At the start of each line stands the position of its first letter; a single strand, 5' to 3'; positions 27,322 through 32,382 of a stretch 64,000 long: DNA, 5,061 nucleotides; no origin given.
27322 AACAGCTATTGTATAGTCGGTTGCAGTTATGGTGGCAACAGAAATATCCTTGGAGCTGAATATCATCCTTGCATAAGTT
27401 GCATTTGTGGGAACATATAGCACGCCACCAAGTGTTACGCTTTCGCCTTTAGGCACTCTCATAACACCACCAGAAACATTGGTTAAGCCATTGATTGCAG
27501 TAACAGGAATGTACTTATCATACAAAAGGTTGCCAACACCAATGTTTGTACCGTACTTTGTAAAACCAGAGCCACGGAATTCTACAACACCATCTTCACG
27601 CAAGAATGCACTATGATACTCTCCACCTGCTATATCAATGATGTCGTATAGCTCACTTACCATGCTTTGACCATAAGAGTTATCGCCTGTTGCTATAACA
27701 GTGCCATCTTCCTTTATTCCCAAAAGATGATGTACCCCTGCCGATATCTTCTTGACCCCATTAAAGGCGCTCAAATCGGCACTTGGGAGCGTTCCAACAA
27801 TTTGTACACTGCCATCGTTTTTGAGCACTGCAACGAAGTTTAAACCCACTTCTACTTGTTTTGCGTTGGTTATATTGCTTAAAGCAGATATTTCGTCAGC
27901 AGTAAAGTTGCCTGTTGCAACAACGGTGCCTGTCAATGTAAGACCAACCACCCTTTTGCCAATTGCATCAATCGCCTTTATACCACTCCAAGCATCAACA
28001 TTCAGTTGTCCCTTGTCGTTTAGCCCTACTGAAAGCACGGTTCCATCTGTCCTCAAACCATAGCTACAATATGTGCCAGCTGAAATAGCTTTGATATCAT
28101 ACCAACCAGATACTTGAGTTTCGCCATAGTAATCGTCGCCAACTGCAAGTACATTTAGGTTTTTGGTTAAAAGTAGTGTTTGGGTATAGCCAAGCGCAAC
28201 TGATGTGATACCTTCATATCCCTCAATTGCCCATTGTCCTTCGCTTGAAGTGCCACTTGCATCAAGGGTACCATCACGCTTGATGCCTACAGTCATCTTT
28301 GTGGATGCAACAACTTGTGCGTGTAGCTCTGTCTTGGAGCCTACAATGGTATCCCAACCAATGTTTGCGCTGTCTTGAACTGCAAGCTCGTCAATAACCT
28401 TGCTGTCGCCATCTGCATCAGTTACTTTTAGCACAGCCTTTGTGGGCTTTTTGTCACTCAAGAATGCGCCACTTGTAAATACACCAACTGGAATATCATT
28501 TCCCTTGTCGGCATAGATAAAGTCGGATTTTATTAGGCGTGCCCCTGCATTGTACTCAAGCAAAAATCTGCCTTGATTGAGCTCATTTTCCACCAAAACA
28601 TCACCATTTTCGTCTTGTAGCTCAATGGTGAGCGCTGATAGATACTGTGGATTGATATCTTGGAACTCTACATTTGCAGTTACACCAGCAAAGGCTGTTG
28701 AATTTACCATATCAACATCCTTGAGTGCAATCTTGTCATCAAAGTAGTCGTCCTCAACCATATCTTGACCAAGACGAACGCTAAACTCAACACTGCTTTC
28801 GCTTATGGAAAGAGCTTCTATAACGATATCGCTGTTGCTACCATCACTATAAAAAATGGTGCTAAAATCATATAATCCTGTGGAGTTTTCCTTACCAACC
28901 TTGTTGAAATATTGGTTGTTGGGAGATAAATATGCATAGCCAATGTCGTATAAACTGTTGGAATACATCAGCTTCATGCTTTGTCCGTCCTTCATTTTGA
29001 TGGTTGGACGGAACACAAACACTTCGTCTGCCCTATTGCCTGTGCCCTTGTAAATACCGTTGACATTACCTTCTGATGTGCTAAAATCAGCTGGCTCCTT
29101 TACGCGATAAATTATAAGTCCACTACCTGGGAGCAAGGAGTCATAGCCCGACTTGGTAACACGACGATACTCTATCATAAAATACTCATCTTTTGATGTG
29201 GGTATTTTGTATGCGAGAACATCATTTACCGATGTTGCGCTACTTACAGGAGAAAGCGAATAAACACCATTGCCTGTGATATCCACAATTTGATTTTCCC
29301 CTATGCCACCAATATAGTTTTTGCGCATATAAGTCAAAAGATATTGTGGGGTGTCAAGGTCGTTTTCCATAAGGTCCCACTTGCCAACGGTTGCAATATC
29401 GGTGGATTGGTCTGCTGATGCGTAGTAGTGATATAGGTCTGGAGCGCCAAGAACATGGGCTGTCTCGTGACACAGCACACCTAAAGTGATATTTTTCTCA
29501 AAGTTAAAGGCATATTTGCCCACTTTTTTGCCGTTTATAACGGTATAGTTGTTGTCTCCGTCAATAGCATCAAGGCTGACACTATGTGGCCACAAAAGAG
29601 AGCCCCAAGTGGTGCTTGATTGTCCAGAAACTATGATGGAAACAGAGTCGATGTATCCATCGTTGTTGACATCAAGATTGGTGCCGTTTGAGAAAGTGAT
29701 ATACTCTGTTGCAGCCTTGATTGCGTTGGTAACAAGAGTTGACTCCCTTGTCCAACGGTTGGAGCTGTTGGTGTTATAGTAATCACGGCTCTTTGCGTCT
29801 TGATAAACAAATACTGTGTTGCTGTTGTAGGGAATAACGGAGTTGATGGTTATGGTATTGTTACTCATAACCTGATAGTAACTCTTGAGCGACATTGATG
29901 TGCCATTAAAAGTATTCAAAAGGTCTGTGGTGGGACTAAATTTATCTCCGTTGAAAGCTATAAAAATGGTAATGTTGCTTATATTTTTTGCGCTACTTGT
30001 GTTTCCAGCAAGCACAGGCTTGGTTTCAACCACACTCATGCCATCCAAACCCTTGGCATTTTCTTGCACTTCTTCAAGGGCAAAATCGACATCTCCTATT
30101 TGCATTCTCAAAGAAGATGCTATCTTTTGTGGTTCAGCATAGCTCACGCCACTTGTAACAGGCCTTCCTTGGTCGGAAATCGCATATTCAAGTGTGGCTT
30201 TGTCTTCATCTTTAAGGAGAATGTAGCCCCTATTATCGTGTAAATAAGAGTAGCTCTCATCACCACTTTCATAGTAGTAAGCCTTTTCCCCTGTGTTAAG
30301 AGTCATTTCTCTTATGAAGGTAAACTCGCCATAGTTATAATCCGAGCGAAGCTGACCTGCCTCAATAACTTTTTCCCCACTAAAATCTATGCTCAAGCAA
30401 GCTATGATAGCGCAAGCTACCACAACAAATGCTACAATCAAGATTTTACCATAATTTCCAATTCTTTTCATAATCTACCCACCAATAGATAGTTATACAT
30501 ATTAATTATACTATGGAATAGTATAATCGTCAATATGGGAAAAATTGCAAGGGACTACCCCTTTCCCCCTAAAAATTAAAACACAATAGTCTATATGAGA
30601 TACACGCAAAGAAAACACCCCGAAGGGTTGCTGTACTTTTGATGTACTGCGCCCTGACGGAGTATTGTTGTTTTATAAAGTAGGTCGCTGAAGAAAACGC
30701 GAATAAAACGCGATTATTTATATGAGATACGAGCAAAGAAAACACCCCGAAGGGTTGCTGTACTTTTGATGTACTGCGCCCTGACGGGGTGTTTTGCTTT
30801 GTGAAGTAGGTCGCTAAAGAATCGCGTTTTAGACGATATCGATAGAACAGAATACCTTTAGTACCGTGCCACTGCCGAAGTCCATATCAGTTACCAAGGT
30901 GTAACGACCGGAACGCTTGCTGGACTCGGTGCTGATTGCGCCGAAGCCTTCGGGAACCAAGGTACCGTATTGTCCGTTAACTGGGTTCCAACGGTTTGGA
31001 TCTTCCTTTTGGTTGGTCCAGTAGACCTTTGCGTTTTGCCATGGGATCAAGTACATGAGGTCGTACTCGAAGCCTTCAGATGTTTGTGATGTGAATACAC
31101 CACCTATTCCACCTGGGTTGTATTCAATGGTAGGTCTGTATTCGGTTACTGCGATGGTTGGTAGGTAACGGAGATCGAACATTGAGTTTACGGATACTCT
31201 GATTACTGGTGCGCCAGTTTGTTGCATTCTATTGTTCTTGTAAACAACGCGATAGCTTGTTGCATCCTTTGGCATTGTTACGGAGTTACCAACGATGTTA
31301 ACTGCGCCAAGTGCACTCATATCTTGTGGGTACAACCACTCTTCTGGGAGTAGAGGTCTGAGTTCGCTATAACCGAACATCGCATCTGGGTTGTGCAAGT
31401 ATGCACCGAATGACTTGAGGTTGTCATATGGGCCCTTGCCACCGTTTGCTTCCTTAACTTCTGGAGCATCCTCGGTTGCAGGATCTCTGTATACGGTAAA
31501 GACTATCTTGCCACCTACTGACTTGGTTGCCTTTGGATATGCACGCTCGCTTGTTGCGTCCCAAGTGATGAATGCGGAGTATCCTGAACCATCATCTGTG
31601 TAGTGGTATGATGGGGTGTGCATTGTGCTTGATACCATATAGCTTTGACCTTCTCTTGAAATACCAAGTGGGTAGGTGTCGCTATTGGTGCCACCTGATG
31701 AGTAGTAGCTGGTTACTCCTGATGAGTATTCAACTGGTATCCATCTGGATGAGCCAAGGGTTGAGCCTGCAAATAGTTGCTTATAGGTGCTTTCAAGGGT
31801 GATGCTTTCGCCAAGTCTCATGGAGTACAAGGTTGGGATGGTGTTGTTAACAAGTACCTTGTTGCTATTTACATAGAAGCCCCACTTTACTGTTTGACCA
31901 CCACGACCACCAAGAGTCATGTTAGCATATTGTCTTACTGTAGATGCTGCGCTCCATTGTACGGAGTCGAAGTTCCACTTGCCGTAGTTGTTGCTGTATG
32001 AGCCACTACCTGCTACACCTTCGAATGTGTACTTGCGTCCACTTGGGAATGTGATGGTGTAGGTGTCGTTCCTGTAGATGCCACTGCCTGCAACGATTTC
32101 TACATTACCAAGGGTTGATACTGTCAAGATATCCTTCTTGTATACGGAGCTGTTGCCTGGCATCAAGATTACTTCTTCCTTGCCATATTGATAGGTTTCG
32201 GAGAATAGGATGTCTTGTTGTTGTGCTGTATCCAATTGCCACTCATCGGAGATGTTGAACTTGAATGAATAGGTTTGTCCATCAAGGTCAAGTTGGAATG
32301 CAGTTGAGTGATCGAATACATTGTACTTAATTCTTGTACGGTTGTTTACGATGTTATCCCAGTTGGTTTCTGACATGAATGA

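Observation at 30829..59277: Single uninterrupted 28.4-kb ORF encoding a 9,482-aa predicted surface lipoprotein with no recognisable functional domain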

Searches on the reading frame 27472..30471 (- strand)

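Call 96: search_protein_families(library=pfam, proteins=[window:27472-30471:-], max_evalue=0.1)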
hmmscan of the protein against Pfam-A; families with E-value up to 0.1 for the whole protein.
window:27472-30471:- (1000 aa): 4 families
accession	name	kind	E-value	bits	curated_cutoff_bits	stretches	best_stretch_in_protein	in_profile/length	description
PF13540.12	RCC1_2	-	4.4e-27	93.6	22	3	906-935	1-30/30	Regulator of chromosome condensation (RCC1) repeat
PF25390.1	WD40_RLD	-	1.1e-17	64.8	150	2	868-969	142-273/363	RCC1-like domain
PF05547.17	Peptidase_M6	-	9.5e-05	22.2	22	1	193-361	68-258/294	Immune inhibitor A peptidase M6, catalytic domain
PF00415.24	RCC1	-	0.003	18.5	21.7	0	809-823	1-15/50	Regulator of chromosome condensation (RCC1) repeat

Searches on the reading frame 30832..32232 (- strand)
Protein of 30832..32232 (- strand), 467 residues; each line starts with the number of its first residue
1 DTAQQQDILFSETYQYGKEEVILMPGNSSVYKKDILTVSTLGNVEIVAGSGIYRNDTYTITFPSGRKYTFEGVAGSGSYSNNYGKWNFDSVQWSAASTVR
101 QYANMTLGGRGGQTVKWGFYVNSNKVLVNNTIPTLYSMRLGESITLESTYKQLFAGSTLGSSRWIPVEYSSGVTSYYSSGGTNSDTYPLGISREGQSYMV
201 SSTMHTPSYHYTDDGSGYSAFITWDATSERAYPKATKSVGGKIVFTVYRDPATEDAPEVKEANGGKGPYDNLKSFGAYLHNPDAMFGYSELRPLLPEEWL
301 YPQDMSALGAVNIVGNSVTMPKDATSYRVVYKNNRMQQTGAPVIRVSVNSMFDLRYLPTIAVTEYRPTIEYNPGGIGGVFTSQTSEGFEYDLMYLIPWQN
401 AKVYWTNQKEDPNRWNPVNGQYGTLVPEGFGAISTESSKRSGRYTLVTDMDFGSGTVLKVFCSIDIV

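Call 43: search_protein_families(library=pfam, proteins=[window:30832-32232:-], max_evalue=0.1)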
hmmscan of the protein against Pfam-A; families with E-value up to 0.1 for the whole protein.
window:30832-32232:- (467 aa): 0 families
